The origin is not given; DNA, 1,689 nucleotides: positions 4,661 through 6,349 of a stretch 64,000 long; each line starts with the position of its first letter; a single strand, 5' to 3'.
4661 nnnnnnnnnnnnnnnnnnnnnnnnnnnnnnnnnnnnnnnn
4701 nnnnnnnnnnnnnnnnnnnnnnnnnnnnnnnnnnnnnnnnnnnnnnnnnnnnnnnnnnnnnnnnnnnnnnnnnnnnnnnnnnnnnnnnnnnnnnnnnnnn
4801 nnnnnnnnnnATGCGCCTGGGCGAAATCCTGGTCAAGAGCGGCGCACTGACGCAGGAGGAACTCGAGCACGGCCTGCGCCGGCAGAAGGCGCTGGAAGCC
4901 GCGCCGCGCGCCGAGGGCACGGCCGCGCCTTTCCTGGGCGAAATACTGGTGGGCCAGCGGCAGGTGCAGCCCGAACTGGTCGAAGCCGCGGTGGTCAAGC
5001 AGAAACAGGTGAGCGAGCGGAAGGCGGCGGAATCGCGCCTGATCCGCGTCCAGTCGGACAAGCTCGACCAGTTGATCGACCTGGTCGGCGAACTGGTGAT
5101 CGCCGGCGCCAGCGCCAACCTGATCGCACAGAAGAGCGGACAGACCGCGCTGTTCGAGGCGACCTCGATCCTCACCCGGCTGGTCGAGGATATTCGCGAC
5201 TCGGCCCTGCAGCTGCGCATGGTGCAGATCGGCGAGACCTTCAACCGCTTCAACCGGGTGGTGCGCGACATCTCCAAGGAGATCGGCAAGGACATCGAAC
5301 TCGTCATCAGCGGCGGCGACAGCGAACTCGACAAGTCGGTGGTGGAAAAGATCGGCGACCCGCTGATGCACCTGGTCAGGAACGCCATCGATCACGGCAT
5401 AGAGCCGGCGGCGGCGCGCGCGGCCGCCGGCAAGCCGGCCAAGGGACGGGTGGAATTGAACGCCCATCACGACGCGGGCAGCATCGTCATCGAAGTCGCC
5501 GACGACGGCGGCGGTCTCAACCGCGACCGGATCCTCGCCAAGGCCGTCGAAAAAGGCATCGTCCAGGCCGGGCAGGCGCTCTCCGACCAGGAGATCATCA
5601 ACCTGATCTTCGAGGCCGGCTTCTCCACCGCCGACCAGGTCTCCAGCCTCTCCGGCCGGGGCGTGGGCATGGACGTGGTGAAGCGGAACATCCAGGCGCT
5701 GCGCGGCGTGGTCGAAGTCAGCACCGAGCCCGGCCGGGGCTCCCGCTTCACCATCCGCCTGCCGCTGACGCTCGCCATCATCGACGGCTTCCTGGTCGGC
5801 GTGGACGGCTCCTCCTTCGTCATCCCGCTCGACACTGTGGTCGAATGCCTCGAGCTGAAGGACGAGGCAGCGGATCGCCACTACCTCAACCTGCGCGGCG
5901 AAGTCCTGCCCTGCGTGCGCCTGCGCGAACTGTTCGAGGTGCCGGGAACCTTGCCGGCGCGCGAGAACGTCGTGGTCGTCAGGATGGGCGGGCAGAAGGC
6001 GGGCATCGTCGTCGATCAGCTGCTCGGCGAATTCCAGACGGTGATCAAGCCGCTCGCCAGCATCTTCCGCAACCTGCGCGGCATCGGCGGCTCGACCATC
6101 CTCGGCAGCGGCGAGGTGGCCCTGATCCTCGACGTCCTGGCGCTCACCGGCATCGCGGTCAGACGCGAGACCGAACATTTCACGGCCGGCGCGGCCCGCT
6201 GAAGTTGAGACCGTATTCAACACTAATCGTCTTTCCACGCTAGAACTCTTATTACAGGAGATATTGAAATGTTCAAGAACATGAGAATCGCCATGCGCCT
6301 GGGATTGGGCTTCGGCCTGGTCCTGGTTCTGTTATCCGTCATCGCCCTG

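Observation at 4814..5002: CheA carries a tandem MshEN-like (c-di-GMP receptor) motif between the Hpt region and the dimerisation domain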

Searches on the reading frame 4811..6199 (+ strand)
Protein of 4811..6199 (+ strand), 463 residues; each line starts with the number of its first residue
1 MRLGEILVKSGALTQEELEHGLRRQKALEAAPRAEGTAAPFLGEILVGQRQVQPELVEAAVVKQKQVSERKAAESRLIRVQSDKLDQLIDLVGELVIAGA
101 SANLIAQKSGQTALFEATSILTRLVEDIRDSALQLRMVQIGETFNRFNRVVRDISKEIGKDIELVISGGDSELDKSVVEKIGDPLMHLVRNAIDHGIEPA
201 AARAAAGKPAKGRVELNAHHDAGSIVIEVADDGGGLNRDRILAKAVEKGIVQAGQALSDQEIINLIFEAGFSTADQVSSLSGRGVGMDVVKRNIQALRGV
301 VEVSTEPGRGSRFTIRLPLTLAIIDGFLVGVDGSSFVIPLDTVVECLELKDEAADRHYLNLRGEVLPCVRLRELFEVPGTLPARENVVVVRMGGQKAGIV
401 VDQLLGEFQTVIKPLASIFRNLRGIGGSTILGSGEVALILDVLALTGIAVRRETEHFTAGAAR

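Call 5: search_protein_families(library=pfam, proteins=[window:4811-6199:+], max_evalue=1)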
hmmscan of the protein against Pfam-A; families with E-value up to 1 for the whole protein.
window:4811-6199:+ (463 aa): 4 families
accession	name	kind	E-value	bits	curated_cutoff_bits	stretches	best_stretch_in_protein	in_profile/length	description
PF01584.24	CheW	-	2.7e-26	92.3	23.5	1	326-445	2-133/138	CheW-like domain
PF02518.31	HATPase_c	-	5.4e-19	69.1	26.4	1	184-320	5-110/111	Histidine kinase-, DNA gyrase B-, and HSP90-like ATPase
PF02895.20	H-kinase_dim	-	1.3e-10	42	23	1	75-134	1-67/68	Signal transducing histidine kinase, homodimeric domain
PF13581.12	HATPase_c_2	-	0.081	13.4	27.4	1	204-246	47-89/127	Histidine kinase-like ATPase domain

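Call 56: predict_structure(alignment_id=A2)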
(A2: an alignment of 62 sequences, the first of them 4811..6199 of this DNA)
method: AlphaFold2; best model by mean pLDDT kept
length: 463 residues; sequences in the alignment: 62
mean_pLDDT: 74.4   pTM: 0.49
mean pLDDT of the five models: 74.4, 73.2, 72.4, 72.0, 71.3
residues with pLDDT >= 90: 17; 70-90: 302; 50-70: 130; < 50: 14
segments of 3 or more residues with pLDDT < 50: 279-283, 320-323
pLDDT, mean of each block of 10 residues (from residue 1): 71 78 76 62 75 75 73 60 65 57 63 73 67 71 84 82 85 76 86 82 84 88 81 84 82 82 79 54 63 80 87 80 68 84 79 57 72 83 82 82 74 54 68 69 83 69 53
secondary structure, 60 per line:
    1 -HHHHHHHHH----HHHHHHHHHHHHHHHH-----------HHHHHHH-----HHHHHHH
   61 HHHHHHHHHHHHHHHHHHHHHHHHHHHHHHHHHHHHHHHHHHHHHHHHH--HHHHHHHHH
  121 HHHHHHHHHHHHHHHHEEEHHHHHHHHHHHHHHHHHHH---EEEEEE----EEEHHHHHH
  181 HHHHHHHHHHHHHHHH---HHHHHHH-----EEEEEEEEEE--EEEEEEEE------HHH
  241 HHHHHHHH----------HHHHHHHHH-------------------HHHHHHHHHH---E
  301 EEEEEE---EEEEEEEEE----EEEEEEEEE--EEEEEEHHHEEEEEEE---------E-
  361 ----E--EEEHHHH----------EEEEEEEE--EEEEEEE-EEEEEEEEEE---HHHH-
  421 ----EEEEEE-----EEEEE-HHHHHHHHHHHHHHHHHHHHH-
elements in order: H2-10 H15-30 H42-48 H54-109 H112-136 E137-139 H140-158 E162-167 E172-174 H175-196 H200-206 E212-221 E224-231 H238-248 H259-267 H287-296 E300-306 E310-318 E323-331 E334-339 E343-349 E368-370 H371-374 E385-392 E395-401 E403-412 H416-419 E425-430 E436-440 H442-462
